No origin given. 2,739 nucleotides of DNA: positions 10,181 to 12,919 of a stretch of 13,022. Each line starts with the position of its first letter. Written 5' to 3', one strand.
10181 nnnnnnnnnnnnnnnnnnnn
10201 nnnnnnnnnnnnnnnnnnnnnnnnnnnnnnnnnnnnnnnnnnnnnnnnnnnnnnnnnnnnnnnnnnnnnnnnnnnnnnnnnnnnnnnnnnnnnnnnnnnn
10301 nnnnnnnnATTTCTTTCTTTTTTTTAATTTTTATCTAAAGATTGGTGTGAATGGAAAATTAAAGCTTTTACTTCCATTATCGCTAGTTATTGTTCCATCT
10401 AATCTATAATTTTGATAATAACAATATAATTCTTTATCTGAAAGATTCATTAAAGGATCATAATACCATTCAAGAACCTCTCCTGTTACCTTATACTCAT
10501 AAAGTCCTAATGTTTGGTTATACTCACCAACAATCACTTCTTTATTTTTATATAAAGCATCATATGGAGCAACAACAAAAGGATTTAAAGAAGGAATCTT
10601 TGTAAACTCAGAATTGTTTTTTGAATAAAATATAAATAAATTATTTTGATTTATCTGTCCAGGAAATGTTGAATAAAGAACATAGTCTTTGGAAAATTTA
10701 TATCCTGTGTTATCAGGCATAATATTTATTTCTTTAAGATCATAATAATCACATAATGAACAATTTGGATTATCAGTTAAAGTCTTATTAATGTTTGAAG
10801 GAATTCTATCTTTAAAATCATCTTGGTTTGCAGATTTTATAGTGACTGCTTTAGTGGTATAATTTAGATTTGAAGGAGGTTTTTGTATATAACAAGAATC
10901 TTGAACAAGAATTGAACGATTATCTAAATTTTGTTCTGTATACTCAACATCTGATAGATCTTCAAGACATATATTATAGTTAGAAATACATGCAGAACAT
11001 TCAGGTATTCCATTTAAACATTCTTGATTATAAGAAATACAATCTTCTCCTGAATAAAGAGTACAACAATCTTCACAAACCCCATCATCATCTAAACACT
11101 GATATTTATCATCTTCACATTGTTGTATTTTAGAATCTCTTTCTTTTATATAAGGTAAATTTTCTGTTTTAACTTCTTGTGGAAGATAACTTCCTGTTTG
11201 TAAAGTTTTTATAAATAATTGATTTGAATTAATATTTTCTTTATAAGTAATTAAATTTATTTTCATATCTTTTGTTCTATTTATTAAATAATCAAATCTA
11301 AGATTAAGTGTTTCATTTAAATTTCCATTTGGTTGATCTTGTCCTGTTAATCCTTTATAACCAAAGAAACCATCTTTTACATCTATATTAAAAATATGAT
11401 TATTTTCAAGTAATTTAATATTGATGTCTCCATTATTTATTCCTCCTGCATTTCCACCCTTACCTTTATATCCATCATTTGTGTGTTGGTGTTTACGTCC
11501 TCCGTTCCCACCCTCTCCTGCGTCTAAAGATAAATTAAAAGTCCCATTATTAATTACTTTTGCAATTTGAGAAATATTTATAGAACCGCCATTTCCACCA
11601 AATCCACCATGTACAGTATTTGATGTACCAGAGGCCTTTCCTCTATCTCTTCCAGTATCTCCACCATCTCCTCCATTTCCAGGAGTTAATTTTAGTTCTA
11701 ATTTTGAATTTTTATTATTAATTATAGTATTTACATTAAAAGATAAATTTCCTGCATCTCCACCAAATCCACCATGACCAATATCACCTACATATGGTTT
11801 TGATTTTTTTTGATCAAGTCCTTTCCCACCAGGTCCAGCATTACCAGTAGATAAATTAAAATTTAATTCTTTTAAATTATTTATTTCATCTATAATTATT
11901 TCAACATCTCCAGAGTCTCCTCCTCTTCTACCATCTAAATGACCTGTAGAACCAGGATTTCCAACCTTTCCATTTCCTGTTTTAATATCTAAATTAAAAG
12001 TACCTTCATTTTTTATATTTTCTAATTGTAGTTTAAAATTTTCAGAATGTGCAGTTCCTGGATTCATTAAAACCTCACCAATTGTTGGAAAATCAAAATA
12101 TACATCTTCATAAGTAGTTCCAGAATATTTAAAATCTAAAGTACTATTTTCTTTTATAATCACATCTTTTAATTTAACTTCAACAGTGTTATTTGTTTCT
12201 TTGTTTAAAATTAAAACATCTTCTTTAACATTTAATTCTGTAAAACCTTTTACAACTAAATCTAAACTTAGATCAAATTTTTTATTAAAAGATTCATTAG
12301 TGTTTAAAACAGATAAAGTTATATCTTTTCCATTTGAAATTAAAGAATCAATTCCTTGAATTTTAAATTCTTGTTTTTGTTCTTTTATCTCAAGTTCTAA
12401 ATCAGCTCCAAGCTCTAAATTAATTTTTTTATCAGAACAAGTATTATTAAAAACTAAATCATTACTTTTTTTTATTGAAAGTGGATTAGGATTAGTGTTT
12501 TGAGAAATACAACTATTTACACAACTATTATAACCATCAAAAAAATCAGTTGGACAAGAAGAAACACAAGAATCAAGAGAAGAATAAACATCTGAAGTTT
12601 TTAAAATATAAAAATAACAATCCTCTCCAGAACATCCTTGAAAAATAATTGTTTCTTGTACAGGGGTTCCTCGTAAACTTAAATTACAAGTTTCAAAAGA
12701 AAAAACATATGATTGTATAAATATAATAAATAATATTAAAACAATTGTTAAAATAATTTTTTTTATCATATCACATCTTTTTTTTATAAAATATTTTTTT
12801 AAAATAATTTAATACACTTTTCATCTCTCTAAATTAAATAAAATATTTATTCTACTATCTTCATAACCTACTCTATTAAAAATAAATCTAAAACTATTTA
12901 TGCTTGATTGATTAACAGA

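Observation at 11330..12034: Gly-rich tandem repeats with a period of about 55 residues, and a locally GC-enriched DNA signature, in the secreted 812-aa protein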

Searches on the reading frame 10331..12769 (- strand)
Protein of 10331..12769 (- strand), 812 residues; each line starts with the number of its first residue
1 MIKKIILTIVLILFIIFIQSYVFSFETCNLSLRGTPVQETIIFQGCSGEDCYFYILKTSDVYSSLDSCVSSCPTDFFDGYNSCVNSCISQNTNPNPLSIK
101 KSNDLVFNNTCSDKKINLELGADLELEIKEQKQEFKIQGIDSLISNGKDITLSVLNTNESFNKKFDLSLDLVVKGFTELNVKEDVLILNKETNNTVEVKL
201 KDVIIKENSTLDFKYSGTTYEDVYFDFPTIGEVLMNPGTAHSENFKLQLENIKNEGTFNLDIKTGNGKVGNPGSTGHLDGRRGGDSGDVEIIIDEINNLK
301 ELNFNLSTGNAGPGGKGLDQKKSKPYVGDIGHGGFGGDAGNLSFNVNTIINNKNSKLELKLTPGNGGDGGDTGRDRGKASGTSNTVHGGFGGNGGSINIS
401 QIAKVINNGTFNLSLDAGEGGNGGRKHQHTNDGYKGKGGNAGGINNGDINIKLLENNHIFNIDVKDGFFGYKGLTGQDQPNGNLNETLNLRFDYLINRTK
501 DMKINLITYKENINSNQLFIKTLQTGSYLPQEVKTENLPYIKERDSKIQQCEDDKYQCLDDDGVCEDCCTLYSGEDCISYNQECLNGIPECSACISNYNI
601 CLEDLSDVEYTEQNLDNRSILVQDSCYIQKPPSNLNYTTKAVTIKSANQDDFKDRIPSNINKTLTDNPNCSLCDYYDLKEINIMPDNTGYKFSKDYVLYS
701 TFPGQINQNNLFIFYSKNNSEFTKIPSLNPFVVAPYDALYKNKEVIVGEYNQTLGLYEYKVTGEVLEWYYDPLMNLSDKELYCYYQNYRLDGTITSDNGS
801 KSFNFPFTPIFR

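Call 7: search_protein_families(library=pfam, proteins=[window:10331-12769:-], max_evalue=1)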
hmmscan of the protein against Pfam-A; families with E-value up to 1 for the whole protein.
window:10331-12769:- (812 aa): 1 family
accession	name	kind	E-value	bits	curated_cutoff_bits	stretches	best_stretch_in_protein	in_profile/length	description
PF24779.1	UTP23_sensor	-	0.089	13.3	15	1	93-102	9-18/20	UTP23 sensor motif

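Call 8: find_homologous_proteins(query=window:10331-12769:-)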
Query window:10331-12769:- (812 aa): 8 proteins with E <= 0.001 among 8000 candidates.
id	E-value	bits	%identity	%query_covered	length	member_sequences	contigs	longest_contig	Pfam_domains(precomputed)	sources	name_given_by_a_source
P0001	0.0e+0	1850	100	100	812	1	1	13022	-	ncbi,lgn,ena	-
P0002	9.3e-182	624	42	100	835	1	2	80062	-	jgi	jgi:hypothetical protein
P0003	1.3e-143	498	40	100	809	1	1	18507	-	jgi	-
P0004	3.7e-100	354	31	100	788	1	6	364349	-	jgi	jgi:hypothetical protein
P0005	5.5e-99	351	32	100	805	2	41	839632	-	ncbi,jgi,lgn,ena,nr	ncbi:hypothetical protein GW835_02495 [archaeon]|nr:hypothetical protein [archaeon] NCP79414.1 hypot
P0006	3.1e-98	348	35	51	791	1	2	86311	-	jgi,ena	-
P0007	2.1e-30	124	34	23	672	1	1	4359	-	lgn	-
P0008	9.8e-20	88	28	75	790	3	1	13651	-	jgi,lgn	jgi:hypothetical protein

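Call 12: find_homologous_proteins(query=A1, max_evalue=0.01)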
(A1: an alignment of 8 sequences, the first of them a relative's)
Query A1 (8 sequences) (812 aa, profile of the alignment): 15 proteins with E <= 0.01 among 8000 candidates.
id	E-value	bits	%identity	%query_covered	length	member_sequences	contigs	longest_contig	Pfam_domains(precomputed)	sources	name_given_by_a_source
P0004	0.0e+0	1178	31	100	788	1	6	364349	-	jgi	jgi:hypothetical protein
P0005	0.0e+0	1156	32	100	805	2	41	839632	-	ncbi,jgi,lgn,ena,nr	ncbi:hypothetical protein GW835_02495 [archaeon]|nr:hypothetical protein [archaeon] NCP79414.1 hypot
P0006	0.0e+0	1144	35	51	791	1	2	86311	-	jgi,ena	-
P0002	0.0e+0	1096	42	100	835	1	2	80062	-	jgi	jgi:hypothetical protein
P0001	0.0e+0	1048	100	100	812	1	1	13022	-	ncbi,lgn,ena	-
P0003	0.0e+0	1043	40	100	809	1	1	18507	-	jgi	-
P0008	2.4e-219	749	28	75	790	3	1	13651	-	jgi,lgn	jgi:hypothetical protein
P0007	9.6e-173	595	34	23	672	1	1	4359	-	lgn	-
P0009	1.3e-38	151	31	16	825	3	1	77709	-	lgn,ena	-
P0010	7.9e-10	56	-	-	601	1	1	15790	-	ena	-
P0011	2.3e-5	41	-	-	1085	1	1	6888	PF09479.17,PF01823.25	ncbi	-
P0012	1.5e-4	39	-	-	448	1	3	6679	-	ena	-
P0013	3.7e-4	37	31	6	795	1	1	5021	-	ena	-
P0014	1.2e-3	36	-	-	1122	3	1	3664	PF09479.17,PF18998.7,PF01823.25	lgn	-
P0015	7.0e-3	33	-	-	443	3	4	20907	-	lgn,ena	-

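Call 18: search_protein_families(library=ncbifam, proteins=[P0001, P0010, P0012, P0013, P0015, P0009], max_evalue=1)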
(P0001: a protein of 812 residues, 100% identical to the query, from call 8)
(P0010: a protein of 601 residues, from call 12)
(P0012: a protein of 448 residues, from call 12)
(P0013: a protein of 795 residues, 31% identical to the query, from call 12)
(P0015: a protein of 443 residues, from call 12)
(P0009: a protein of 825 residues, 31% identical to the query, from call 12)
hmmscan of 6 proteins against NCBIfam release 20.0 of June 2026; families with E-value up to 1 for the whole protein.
P0001 (812 aa): 1 family
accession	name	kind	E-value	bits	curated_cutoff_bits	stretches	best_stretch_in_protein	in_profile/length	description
NF011188.0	PRK14594.1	equivalog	0.03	14.3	174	1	177-211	27-62/166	16S rRNA-processing protein RimM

P0010 (601 aa): 0 families

P0012 (448 aa): 2 families
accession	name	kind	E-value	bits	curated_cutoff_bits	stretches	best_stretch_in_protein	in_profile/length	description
NF010364.0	PRK13792.1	equivalog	0.05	13.6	261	1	9-116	5-118/127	lysozyme inhibitor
NF058595.1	invert_tail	domain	0.074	13.4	37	1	2-32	51-81/113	lipo-invert putative C-terminal anchoring domain-containing protein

P0013 (795 aa): 0 families

P0015 (443 aa): 1 family
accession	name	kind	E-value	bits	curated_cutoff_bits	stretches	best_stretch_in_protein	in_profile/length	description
NF047847.2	SS_mature_LptM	equivalog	0.22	11.6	27.7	1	1-25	1-21/31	LPS translocon maturation chaperone LptM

P0009 (825 aa): 0 families

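Call 19: search_solved_structures(query=A2, max_evalue=10, show_alignments=3)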
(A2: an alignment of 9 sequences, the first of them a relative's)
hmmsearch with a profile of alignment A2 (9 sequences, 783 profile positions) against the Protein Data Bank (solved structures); distinct sequences matched with E-value up to 10: 5.
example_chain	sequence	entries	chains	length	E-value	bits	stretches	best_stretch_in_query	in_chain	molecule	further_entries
8vvt_w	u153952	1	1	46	0.92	11.2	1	385-420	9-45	Serpine mRNA binding protein 1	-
6fkf_p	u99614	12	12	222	1.1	11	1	60-151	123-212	ATP synthase subunit b', chloroplastic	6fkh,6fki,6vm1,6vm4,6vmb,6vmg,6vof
5m04_A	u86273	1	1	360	1.7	10.4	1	320-368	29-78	GTPase ObgE/CgtA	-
4csu_9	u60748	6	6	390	3.3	9.4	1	322-368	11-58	GTPASE OBGE/CGTA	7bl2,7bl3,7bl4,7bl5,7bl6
1udx_A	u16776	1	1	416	3.8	9.2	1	371-439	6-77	the GTP-binding protein Obg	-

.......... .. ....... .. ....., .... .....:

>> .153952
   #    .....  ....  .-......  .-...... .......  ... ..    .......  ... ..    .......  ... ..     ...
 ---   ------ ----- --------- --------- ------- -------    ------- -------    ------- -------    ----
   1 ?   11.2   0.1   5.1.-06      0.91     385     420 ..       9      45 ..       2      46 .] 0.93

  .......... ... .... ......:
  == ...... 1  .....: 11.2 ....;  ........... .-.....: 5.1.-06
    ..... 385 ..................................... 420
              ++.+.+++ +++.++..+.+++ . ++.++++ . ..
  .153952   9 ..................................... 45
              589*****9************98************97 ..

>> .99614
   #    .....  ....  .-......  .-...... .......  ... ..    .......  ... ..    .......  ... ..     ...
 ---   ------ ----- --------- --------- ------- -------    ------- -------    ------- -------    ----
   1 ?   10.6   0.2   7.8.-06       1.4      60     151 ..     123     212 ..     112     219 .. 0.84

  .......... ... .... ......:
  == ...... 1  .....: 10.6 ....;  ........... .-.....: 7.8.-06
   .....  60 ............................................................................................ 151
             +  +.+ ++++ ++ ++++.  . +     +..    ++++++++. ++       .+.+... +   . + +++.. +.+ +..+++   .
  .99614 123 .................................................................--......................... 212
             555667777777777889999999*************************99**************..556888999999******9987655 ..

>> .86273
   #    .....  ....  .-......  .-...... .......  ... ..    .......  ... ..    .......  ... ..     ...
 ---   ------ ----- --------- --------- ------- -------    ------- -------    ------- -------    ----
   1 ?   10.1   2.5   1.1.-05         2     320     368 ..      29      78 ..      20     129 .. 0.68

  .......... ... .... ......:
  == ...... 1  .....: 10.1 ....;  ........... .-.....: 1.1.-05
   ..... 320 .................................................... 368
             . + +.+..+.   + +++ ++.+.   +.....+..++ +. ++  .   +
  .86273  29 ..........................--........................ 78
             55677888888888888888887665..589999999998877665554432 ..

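Call 20: search_protein_families(library=pfam, proteins=[P0009, P0010, P0011, P0012, P0013, P0014, P0015], max_evalue=1)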
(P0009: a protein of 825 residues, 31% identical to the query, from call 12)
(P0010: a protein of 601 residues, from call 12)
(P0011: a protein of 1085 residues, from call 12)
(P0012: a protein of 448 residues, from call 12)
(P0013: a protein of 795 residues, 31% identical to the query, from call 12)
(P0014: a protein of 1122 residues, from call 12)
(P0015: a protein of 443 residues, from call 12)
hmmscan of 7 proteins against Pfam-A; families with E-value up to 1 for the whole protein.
P0009 (825 aa): 0 families

P0010 (601 aa): 0 families

P0011 (1085 aa): 2 families
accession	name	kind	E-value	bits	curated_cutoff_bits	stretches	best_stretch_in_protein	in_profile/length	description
PF09479.16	Flg_new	-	4.4e-16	59.2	27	1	539-611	1-65/65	Listeria-Bacteroides repeat domain (List_Bact_rpt)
PF01823.24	MACPF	-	2.8e-11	44.4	21.5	1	248-402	25-199/214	MAC/Perforin domain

P0012 (448 aa): 1 family
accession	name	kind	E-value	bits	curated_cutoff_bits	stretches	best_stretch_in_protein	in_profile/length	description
PF09479.16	Flg_new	-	0.00071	20.1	27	1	46-108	1-63/65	Listeria-Bacteroides repeat domain (List_Bact_rpt)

P0013 (795 aa): 0 families

P0014 (1122 aa): 6 families
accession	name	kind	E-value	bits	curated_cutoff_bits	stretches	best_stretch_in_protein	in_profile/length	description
PF18998.6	Flg_new_2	-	3.5e-32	110.6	23.6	4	512-577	3-70/73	Divergent InlB B-repeat domain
PF09479.16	Flg_new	-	2.9e-15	56.6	27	3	448-499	13-65/65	Listeria-Bacteroides repeat domain (List_Bact_rpt)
PF01823.24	MACPF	-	5.7e-07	30.3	21.5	1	135-299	4-182/214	MAC/Perforin domain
PF16820.11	PKD_3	-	0.0015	18.7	26.3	0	543-574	32-62/68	PKD-like domain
PF14488.12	DUF4434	-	0.0072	16.3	30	0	452-504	104-154/283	Domain of unknown function (DUF4434)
PF13527.13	Acetyltransf_9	-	0.097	13.1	25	1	369-419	16-68/127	Acetyltransferase (GNAT) domain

P0015 (443 aa): 1 family
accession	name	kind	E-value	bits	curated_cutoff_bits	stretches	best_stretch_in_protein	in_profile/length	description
PF13627.12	LptM_cons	-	0.61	10.4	27.3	0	11-25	1-15/23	LPS-assembly lipoprotein LptM, conserved region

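Call 30: predict_structure(alignment_id=A2)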
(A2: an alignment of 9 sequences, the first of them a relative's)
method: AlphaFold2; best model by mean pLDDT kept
length: 812 residues; sequences in the alignment: 9
mean_pLDDT: 77.6   pTM: 0.71
mean pLDDT of the five models: 77.6, 76.7, 74.7, 74.5, 73.5
residues with pLDDT >= 90: 314; 70-90: 258; 50-70: 117; < 50: 123
segments of 3 or more residues with pLDDT < 50: 20-24, 222-238, 378-380, 542-544, 564-573, 575-585, 607-611, 670-693, 716-735, 770-787, 809-812
pLDDT, mean of each block of 10 residues (from residue 1): 82 71 61 76 89 92 91 84 92 90 87 88 90 89 95 79 92 97 68 84 97 87 40 44 92 98 91 79 92 97 97 87 56 92 96 96 94 65 74 94 93 95 78 82 83 93 89 72 80 89 87 72 85 81 55 64 48 42 53 75 59 68 83 90 87 88 78 37 36 66 91 57 33 51 91 87 69 39 47 91 66 37
secondary structure, 60 per line:
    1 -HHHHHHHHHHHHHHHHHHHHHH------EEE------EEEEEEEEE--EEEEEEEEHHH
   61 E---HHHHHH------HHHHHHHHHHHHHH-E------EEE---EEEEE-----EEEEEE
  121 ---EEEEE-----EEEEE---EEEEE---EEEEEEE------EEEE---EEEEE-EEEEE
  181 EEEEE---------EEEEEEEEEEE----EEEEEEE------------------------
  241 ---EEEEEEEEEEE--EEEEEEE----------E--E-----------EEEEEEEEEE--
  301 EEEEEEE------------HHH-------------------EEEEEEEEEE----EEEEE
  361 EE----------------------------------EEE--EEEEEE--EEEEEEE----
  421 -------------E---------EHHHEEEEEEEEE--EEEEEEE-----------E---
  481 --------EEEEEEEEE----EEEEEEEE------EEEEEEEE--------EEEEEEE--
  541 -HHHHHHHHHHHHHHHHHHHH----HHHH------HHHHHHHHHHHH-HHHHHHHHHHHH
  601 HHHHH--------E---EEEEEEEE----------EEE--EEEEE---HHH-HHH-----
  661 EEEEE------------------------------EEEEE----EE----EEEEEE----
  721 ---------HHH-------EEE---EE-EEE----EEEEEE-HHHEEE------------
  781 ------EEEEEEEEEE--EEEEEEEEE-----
elements in order (helices of 4 or more, strands of 3 or more residues): H2-23 E30-32 E39-47 E50-57 H65-70 H77-90 E99-101 E105-109 E115-120 E124-128 E134-138 E142-146 E150-156 E163-166 E170-174 E176-185 E195-205 E210-216 E244-254 E257-263 E289-298 E301-307 E342-351 E356-362 E397-399 E402-407 E410-416 E448-456 E459-465 E489-497 E502-509 E516-523 E532-538 H542-561 H566-569 H576-587 H589-605 E618-625 E636-638 E641-645 E661-665 E696-700 E711-716 E740-742 E749-751 E756-761 E766-768 E787-796 E799-807

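Call 32: search_protein_representatives(alignment_id=A1)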
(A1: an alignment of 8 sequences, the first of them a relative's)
Query: 8 sequences, 785 profile positions. Proteins with E-value up to 0.001 (for the whole library): 81; up to 1e-10: 45; up to 1e-30: 36. The best 81 are listed.
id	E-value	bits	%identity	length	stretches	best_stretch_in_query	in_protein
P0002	0.0e+00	1095.7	-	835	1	1-784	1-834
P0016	0.0e+00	1054.0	-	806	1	1-783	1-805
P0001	0.0e+00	1047.7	-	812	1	1-782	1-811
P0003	0.0e+00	1042.6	-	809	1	1-785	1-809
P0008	7.5e-220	749.0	-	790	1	6-785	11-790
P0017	3.0e-219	747.0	-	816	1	1-783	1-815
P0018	1.3e-187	642.4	-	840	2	30-785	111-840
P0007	3.1e-173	594.9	-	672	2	82-784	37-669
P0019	1.1e-143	497.2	-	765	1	6-783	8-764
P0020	8.8e-124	431.4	-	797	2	101-783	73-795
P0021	5.9e-108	379.0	-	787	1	1-783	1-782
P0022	1.1e-97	345.1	-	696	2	97-554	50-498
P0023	1.3e-90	321.7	-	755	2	103-785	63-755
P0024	1.5e-90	321.5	-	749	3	229-783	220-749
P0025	1.9e-88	314.5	-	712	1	102-782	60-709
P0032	5.3e-74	266.7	-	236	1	530-783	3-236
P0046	1.3e-33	133.2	-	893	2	242-552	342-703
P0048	1.5e-24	103.2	-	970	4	296-482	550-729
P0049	4.4e-24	101.6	-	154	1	641-783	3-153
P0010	2.5e-10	56.1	-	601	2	234-414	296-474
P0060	1.6e-06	43.6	-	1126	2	297-538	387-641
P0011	7.4e-06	41.4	-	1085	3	310-462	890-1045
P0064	3.6e-05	39.1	-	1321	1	98-557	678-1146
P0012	4.9e-05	38.6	-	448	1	183-458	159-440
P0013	1.2e-04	37.4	-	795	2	264-386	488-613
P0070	2.0e-04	36.6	-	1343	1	191-461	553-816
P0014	3.9e-04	35.7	-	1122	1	242-499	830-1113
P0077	4.8e-04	35.4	-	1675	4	298-471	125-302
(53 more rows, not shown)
